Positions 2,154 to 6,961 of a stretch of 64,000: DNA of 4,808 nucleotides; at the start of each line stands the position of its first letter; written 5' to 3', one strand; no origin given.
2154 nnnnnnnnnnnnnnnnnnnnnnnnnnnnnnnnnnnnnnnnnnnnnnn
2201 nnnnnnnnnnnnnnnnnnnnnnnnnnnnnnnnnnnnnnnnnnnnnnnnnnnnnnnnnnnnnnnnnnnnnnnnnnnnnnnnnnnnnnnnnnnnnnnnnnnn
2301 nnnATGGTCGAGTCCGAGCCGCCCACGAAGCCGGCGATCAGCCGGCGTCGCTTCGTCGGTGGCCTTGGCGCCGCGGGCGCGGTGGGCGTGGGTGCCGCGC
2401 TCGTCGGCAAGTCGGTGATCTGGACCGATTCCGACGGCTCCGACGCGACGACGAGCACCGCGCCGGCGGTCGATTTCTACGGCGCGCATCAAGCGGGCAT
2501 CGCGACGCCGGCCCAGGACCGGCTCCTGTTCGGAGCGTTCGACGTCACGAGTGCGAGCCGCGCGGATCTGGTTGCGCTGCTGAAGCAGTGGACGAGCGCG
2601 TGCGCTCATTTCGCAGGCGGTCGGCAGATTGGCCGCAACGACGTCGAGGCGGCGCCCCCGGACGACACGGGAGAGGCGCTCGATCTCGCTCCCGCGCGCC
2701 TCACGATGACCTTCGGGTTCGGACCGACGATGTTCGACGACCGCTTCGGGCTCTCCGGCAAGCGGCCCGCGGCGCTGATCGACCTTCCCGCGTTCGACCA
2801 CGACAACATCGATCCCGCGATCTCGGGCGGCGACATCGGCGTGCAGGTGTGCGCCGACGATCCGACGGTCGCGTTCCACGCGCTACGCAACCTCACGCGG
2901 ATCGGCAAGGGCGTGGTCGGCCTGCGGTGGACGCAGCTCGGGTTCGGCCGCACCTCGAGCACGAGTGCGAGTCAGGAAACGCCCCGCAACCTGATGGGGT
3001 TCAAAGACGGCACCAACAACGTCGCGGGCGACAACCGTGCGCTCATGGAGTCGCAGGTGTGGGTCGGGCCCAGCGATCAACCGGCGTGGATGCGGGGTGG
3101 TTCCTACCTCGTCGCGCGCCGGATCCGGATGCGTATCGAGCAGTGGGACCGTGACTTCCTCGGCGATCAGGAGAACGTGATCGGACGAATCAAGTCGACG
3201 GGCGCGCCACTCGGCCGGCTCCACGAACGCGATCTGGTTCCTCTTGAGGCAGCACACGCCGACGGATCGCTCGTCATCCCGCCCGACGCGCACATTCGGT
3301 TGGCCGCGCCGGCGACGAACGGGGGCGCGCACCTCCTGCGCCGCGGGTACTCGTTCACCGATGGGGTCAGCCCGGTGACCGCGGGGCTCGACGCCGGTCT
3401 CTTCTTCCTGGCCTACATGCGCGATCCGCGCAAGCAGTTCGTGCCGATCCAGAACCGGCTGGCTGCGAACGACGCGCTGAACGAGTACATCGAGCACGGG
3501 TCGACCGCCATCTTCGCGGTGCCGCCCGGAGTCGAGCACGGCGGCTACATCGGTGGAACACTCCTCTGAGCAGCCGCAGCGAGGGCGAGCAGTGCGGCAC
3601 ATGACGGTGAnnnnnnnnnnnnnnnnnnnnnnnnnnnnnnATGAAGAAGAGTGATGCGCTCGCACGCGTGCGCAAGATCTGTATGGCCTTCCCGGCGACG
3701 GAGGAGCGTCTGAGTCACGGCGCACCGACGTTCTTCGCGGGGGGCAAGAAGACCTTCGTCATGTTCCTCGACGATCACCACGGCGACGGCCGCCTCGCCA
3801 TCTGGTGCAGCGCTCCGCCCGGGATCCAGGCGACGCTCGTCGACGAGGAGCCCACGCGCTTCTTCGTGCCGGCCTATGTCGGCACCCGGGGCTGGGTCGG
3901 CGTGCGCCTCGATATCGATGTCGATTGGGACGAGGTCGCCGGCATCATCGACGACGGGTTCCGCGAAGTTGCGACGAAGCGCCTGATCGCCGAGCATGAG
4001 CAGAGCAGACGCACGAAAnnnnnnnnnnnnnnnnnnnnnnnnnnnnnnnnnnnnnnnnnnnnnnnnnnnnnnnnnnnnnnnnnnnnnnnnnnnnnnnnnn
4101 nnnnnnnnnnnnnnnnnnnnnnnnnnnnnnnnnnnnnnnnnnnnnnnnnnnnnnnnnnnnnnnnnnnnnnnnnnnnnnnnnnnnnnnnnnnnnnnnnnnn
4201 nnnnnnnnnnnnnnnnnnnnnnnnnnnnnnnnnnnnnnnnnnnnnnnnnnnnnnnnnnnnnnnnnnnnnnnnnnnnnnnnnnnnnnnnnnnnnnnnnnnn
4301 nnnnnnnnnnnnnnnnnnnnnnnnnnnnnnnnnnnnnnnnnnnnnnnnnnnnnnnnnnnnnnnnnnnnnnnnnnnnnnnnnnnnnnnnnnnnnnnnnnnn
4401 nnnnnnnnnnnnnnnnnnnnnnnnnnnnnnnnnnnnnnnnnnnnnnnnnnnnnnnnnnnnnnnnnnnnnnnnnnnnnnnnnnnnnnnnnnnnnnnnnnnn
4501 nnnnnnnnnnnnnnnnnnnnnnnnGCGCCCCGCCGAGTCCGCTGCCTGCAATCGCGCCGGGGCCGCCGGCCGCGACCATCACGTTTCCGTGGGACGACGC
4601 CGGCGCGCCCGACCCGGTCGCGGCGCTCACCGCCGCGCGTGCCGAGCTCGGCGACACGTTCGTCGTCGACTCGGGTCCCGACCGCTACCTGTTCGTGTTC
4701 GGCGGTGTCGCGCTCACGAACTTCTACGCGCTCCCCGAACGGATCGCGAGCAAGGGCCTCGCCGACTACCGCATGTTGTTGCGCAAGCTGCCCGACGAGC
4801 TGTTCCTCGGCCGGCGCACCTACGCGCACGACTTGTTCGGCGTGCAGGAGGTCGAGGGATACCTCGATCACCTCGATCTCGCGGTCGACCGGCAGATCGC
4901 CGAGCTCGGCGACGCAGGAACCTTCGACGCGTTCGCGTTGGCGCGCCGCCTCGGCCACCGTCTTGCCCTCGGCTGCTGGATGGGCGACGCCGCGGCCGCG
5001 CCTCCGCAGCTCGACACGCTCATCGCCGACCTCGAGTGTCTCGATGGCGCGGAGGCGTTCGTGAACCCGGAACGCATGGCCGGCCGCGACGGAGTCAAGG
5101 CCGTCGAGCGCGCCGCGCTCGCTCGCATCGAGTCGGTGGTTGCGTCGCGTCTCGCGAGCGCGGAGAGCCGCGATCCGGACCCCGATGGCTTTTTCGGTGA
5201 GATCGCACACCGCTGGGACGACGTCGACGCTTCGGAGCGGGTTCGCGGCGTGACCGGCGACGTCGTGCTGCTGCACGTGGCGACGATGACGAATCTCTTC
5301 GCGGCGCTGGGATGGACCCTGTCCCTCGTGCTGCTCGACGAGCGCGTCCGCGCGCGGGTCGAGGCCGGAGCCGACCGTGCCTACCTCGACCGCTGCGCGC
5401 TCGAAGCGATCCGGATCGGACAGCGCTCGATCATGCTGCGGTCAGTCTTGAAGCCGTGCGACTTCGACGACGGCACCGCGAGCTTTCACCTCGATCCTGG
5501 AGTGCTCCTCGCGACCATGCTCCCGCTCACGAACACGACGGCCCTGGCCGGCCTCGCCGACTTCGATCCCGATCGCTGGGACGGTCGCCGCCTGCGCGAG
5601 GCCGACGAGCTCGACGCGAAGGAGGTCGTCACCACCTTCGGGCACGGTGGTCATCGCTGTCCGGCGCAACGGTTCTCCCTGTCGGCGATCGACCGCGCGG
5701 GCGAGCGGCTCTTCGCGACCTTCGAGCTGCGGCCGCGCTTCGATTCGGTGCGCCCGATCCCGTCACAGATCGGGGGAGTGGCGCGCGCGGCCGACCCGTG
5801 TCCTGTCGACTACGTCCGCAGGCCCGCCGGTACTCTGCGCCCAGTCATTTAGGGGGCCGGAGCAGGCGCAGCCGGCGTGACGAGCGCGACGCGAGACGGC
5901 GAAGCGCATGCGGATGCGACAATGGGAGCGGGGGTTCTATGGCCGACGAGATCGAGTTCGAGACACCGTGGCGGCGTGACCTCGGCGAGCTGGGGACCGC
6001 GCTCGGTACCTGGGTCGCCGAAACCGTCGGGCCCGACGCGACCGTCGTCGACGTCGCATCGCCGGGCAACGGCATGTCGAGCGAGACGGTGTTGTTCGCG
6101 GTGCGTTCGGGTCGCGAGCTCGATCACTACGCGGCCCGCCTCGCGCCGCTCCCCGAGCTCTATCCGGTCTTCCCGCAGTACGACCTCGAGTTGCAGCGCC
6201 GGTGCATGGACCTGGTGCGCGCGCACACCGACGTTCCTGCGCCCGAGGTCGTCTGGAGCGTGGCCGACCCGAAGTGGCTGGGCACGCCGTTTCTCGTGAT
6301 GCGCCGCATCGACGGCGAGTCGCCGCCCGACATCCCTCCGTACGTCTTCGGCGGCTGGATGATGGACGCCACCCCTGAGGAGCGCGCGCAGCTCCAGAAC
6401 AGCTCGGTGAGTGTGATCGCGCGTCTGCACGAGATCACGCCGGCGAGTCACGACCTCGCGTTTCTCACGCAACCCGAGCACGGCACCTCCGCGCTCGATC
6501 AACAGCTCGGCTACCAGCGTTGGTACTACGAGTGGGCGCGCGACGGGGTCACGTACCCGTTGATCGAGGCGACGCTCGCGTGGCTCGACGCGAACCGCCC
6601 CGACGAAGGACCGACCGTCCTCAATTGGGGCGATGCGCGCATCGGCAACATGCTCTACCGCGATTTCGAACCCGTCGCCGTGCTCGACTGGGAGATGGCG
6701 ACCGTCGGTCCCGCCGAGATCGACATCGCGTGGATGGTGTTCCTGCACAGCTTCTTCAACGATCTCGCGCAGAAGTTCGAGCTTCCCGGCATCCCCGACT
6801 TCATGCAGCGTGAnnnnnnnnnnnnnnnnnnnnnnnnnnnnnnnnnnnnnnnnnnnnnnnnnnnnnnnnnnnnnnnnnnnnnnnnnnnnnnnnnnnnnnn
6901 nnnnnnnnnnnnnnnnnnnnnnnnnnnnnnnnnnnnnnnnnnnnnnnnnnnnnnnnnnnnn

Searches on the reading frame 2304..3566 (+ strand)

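Call 72: search_protein_families(library=pfam, proteins=[window:2304-3566:+], max_evalue=0.00001)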
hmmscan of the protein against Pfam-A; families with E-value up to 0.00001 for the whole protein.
window:2304-3566:+ (421 aa): 2 families
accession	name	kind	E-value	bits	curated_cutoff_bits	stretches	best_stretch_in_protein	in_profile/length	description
PF20628.3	Dyp_perox_C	-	1.8e-47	161.6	20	1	226-410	1-165/166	Dyp-type peroxidase, C-terminal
PF04261.18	Dyp_perox_N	-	1.4e-35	122.9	20.4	1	63-214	1-145/146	Dyp-type peroxidase, N-terminal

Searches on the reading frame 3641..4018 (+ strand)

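Call 72: search_protein_families(library=pfam, proteins=[window:3641-4018:+], max_evalue=0.00001)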
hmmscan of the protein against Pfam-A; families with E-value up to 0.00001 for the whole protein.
window:3641-4018:+ (126 aa): 1 family
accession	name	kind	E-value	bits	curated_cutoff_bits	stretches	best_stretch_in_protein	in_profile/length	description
PF04237.18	YjbR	-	2.2e-12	47.9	30.1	1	15-108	1-87/88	YjbR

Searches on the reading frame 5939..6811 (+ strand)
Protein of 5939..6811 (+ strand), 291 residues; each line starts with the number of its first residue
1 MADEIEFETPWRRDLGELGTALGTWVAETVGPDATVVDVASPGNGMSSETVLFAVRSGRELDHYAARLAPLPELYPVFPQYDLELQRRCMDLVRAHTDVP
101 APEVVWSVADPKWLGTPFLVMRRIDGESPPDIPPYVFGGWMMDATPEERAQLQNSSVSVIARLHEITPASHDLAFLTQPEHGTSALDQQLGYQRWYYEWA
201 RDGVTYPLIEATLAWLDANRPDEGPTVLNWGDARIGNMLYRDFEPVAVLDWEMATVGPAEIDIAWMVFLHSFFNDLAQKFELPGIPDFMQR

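Call 72: search_protein_families(library=pfam, proteins=[window:5939-6811:+], max_evalue=0.00001)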
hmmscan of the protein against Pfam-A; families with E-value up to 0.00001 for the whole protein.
window:5939-6811:+ (291 aa): 1 family
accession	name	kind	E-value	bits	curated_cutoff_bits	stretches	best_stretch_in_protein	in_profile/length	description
PF01636.29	APH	-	6.8e-25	88.6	23.2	1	45-268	8-211/239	Phosphotransferase enzyme family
